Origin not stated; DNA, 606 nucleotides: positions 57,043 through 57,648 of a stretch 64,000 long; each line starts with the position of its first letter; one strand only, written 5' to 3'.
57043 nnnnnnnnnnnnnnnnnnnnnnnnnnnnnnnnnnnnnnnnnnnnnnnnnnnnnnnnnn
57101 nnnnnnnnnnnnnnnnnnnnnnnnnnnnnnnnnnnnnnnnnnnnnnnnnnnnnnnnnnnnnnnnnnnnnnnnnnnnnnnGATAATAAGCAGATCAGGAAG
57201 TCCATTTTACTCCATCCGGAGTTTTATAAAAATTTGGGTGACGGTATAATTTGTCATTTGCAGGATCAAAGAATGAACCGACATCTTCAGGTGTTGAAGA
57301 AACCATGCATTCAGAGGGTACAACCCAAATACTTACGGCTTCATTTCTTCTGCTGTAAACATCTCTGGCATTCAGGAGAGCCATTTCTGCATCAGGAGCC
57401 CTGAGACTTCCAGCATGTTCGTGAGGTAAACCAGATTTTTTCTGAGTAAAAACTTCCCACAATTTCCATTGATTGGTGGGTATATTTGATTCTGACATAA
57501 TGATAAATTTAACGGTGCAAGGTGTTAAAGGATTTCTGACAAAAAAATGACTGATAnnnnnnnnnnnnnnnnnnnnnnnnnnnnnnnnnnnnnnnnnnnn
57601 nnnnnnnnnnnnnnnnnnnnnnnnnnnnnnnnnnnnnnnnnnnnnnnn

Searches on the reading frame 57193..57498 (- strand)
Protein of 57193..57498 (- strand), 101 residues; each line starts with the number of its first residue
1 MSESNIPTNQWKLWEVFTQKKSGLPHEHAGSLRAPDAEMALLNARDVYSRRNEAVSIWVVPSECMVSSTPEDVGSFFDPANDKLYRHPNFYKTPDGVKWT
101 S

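Call 67: search_protein_families(library=pfam, proteins=[window:57193-57498:-], max_evalue=0.01)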
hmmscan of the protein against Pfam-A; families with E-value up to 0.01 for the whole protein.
window:57193-57498:- (101 aa): 1 family
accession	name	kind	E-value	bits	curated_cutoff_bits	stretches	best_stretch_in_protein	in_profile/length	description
PF06243.16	PaaB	-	1.3e-39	134.7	27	1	10-97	1-88/89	Phenylacetic acid degradation B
